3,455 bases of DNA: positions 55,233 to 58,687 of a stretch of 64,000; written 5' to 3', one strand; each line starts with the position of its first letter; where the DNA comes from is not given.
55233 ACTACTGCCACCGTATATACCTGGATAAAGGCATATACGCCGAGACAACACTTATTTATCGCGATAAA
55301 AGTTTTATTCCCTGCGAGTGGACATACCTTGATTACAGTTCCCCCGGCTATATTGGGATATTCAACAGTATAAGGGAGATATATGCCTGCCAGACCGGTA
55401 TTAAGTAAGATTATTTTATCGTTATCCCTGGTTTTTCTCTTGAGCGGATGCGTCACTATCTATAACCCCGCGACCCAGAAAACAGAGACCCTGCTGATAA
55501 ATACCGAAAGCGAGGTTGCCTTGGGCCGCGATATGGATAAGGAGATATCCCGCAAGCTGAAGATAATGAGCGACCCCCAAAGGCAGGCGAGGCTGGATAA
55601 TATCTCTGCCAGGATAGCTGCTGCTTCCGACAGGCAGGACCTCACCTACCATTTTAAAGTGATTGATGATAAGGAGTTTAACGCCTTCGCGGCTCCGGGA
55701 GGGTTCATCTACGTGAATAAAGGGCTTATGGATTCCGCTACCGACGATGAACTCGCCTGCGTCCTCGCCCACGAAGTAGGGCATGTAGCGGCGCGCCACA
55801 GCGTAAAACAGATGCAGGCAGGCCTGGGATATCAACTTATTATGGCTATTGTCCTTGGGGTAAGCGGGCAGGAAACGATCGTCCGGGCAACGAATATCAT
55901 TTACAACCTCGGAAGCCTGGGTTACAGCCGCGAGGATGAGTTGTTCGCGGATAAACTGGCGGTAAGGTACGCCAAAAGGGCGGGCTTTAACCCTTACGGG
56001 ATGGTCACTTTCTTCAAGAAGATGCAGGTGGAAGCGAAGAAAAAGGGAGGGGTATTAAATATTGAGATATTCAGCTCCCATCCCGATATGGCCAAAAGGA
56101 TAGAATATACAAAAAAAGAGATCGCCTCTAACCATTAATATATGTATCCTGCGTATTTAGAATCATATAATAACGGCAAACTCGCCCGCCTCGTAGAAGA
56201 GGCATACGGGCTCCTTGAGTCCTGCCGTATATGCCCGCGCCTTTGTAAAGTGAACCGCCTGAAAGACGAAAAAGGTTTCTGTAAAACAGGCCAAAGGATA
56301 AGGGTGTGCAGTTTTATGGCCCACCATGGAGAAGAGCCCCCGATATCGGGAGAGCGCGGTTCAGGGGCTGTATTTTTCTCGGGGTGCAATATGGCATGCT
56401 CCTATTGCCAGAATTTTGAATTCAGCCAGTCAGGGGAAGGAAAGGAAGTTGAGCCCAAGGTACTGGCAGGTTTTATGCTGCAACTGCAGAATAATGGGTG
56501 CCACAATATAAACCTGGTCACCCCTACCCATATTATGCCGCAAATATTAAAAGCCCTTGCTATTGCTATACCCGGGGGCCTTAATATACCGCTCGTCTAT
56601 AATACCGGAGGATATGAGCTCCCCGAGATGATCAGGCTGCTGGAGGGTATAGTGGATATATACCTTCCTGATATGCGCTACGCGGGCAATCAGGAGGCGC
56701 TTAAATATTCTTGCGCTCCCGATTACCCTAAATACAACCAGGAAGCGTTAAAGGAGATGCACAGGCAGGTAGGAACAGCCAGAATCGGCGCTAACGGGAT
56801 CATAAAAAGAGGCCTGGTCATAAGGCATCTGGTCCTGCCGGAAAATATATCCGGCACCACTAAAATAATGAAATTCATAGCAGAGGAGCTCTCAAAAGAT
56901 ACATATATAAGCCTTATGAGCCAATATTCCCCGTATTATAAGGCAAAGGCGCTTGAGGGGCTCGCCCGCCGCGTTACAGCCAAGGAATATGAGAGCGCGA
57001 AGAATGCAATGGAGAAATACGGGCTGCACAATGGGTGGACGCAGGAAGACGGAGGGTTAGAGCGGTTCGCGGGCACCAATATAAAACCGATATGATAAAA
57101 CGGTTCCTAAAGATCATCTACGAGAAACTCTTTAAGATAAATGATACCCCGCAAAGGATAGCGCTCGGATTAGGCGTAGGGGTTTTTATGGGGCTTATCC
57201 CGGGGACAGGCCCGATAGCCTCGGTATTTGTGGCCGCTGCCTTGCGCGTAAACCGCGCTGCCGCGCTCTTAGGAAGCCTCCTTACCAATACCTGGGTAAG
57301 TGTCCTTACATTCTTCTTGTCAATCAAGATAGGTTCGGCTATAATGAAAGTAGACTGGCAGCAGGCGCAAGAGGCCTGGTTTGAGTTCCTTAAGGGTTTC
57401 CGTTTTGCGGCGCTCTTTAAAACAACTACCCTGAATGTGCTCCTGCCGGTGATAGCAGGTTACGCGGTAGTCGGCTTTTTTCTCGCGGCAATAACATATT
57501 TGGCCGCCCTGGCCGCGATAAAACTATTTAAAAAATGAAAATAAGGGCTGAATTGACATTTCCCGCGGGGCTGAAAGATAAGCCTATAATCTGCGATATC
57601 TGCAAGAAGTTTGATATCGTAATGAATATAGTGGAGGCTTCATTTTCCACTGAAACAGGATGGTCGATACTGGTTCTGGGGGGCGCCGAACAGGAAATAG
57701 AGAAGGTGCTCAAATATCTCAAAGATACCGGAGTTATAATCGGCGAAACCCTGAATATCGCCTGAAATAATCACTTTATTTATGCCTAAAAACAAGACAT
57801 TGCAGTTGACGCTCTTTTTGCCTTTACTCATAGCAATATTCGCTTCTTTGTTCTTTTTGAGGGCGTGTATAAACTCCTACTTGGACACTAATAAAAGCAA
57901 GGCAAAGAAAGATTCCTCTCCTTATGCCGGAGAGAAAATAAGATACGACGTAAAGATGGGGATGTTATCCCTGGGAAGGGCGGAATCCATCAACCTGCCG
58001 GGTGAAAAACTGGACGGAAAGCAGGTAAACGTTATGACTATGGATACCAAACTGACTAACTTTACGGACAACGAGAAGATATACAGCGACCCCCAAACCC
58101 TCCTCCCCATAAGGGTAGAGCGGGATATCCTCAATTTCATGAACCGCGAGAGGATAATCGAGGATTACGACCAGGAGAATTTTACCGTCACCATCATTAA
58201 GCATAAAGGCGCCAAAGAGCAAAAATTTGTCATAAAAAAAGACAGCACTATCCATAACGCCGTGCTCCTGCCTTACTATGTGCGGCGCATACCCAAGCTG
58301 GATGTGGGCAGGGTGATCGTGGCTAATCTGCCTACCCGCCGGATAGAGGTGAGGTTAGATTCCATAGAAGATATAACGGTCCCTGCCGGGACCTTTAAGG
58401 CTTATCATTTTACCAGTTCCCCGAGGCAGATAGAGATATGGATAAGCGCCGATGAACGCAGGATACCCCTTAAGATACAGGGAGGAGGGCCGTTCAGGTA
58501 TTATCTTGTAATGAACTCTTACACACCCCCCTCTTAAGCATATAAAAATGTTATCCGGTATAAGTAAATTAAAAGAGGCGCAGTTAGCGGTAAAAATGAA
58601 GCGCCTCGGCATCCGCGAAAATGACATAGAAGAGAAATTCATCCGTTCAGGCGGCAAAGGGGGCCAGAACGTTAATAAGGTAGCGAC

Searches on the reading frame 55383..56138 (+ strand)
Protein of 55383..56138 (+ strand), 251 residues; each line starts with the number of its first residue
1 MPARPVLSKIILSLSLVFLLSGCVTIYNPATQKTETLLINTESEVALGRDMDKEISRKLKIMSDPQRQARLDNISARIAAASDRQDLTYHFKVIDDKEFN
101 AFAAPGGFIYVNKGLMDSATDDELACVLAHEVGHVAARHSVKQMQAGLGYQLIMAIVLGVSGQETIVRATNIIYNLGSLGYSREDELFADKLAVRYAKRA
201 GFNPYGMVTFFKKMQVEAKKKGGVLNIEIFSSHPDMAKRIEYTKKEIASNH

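Call 66: search_protein_families(library=pfam, proteins=[window:55383-56138:+], max_evalue=0.001)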
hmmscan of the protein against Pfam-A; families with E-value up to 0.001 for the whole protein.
window:55383-56138:+ (251 aa): 2 families
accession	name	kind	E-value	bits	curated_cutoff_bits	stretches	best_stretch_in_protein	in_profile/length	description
PF01435.24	Peptidase_M48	-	2.6e-36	125.6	20.3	1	65-244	1-183/186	Peptidase family M48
PF13203.12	DUF2201_N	-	0.00047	20.3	23.2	1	87-143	23-79/271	Putative metallopeptidase domain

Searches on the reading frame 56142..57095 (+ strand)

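Call 66: search_protein_families(library=pfam, proteins=[window:56142-57095:+], max_evalue=0.001)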
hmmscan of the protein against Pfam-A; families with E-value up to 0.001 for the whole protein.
window:56142-57095:+ (317 aa): 2 families
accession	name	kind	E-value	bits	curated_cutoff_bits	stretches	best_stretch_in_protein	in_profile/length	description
PF04055.27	Radical_SAM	-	2.3e-08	34.8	29.5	1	78-171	3-101/166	Radical SAM superfamily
PF13353.11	Fer4_12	-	1.1e-05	26.2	22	1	76-126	9-59/137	4Fe-4S single cluster domain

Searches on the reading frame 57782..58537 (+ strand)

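Call 66: search_protein_families(library=pfam, proteins=[window:57782-58537:+], max_evalue=0.001)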
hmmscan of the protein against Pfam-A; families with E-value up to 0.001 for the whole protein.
window:57782-58537:+ (251 aa): 1 family
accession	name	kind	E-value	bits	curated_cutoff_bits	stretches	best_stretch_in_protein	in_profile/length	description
PF11306.15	DUF3108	-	1e-13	52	26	1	54-233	1-196/209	Protein of unknown function (DUF3108)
